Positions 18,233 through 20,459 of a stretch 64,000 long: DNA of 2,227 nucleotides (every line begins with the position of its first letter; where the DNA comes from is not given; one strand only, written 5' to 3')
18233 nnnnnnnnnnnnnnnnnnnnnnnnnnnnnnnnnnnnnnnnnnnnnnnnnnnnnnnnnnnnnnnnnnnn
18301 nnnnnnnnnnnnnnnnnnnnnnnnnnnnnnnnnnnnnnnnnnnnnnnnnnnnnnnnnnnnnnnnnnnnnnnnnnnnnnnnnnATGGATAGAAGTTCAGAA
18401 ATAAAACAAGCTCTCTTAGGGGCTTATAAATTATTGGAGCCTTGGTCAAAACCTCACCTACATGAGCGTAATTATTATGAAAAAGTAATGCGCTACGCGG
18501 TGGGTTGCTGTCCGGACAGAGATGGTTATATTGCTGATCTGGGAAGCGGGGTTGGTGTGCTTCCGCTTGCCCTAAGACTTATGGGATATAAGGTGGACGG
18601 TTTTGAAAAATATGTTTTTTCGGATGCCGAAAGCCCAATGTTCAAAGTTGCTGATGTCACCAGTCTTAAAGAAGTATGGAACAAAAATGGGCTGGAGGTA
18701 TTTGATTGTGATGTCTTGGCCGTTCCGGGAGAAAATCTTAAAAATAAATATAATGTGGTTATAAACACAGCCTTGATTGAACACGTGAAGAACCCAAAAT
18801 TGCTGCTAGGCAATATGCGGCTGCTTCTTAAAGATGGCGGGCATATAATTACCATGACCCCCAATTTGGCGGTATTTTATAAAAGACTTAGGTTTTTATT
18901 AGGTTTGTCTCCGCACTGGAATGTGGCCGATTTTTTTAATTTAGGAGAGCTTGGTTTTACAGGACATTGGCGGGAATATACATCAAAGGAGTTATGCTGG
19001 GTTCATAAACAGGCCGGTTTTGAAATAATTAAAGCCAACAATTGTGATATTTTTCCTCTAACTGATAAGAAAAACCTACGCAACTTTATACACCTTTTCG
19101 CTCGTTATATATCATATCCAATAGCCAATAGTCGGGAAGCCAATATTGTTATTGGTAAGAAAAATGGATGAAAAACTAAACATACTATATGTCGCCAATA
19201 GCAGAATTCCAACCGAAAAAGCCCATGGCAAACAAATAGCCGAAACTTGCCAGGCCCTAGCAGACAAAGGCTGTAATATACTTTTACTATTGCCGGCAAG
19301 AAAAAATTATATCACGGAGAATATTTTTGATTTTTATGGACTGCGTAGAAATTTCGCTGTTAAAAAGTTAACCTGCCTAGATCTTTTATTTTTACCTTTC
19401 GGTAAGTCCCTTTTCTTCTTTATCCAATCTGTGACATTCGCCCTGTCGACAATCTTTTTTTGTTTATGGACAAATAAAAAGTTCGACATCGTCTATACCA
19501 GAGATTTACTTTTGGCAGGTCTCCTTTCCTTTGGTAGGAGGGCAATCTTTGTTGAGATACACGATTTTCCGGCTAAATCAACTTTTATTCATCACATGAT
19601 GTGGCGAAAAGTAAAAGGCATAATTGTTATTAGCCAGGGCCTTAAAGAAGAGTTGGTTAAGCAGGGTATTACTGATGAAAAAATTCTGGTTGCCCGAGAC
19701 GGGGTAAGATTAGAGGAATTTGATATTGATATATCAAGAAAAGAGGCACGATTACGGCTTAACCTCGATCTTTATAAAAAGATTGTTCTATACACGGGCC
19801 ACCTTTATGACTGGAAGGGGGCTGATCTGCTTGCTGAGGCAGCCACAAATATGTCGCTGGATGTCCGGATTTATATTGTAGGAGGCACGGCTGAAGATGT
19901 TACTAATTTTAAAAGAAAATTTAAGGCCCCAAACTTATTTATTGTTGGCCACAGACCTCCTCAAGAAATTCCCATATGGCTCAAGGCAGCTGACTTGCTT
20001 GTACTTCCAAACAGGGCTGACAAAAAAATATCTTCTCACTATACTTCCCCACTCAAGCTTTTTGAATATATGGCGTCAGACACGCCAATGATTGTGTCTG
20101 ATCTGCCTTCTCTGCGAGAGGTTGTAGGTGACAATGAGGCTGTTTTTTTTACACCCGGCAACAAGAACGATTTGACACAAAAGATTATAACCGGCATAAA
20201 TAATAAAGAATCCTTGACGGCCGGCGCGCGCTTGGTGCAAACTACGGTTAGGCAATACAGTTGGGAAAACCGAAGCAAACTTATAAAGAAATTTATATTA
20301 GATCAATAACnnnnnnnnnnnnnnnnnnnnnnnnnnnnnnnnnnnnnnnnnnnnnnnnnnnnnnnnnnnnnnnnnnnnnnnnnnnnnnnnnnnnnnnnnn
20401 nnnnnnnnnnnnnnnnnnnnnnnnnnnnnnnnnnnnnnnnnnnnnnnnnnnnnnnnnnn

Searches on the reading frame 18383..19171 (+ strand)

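Call 6: search_protein_families(library=pfam, proteins=[window:18383-19171:+], max_evalue=0.001)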
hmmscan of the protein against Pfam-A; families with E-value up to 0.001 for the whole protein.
window:18383-19171:+ (262 aa): 5 families
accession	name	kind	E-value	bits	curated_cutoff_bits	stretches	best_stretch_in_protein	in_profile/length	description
PF13489.12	Methyltransf_23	-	3.1e-16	60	27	1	44-217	20-163/164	Methyltransferase domain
PF08242.18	Methyltransf_12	-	1.4e-05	26.2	30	1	52-155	2-98/98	Methyltransferase domain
PF07942.18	CARME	-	2.5e-05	24.2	27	0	87-220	130-239/268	Carnosine N-methyltransferase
PF13847.12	Methyltransf_31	-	3.1e-05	24.2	27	1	51-161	8-113/145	Methyltransferase domain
PF08241.18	Methyltransf_11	-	7.6e-05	23.7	21.2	1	52-156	2-94/95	Methyltransferase domain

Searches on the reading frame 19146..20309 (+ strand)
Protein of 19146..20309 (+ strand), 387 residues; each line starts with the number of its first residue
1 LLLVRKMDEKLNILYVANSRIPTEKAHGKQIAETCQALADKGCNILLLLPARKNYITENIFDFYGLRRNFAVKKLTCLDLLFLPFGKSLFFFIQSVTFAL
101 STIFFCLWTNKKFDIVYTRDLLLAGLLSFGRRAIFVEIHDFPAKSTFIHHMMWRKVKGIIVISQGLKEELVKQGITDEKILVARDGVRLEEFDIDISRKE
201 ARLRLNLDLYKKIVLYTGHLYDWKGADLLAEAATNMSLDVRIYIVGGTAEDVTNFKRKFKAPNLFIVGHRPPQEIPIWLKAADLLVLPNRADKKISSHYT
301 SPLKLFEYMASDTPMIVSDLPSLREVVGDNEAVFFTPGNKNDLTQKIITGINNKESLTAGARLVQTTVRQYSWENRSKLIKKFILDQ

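Call 6: search_protein_families(library=pfam, proteins=[window:19146-20309:+], max_evalue=0.001)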
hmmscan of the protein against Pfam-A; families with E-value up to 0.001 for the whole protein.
window:19146-20309:+ (387 aa): 4 families
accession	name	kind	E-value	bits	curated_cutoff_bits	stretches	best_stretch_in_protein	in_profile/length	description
PF13692.12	Glyco_trans_1_4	-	8.7e-20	71.9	27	1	212-351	2-140/142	Glycosyl transferases group 1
PF00534.26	Glycos_transf_1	-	7.3e-18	65.1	26.4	1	199-356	3-161/172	Glycosyl transferases group 1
PF13524.12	Glyco_trans_1_2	-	4.1e-08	33.7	25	1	231-379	8-141/144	Glycosyl transferase-like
PF13439.12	Glyco_transf_4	-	4.8e-06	27.1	28.5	1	30-190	7-169/170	Glycosyltransferase Family 4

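Call 9: search_protein_families(library=ncbifam, proteins=[window:19146-20309:+], max_evalue=0.00001)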
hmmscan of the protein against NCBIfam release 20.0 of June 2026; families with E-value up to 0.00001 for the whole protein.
window:19146-20309:+ (387 aa): 15 families
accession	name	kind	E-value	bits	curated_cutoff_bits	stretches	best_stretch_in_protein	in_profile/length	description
TIGR04063.1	stp3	hypoth_equivalog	5.9e-23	81.4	442.05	1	150-363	152-370/397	TIGR04063 family PEP-CTERM/XrtA system glycosyltransferase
NF047684.1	TeichurnBiosyTuaC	equivalog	3.7e-16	59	550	1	154-380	163-382/391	teichuronic acid biosynthesis protein TuaC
NF007640.0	PRK10307.1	subfamily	1.7e-14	53.6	276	1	148-362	164-381/411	WcaI family glycosyltransferase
NF047676.1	TeichurnBiosyTuaH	equivalog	1.6e-12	47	550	1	154-342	157-343/384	teichuronic acid biosynthesis protein TuaH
TIGR02149.1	glgA_Coryne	subfamily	2.7e-12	46.5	302.4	1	145-343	134-338/391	glycogen synthase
NF053787.1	GlcN_PG_synth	equivalog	4.3e-11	42.3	480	1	152-376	140-348/361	N-acetylglucosaminyl phosphatidylglycerol synthase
NF012028.0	PRK15484.1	subfamily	4.1e-10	39.3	618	1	154-382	139-373/380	lipopolysaccharide N-acetylglucosaminyltransferase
TIGR04047.1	MSMEG_0565_glyc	hypoth_equivalog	8.3e-10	38.3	259.85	1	148-376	131-363/373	MSMEG_0565 family glycosyltransferase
TIGR03449.1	mycothiol_MshA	equivalog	1.3e-08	34.2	462.5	1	167-379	176-395/406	D-inositol-3-phosphate glycosyltransferase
NF049987.1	DaglGlyslTfaseDgs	equivalog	7.2e-08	31.7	500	1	152-356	98-297/332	processive diacylglycerol alpha-glucosyltransferase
NF041010.1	glycosy_Agl16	equivalog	1.4e-07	30.8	575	0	145-247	123-213/352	glycosylation protein Agl16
NF038298.1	EPS_HpsO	equivalog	2.2e-07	30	575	1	116-371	103-371/388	hormogonium polysaccharide biosynthesis glycosyltransferase HpsO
TIGR04157.1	glyco_rSAM_CFB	subfamily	7.3e-07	28.5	400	1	149-337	163-349/406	TIGR04157 family glycosyltransferase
NF038295.1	EPS_HpsP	equivalog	7.6e-07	28.5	550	1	181-376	179-376/388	hormogonium polysaccharide biosynthesis glycosyltransferase HpsP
NF041876.1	EPS_EpsE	equivalog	9.9e-06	25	400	0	150-361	156-369/389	exopolysaccharide biosynthesis GT4 family glycosyltransferase EpsE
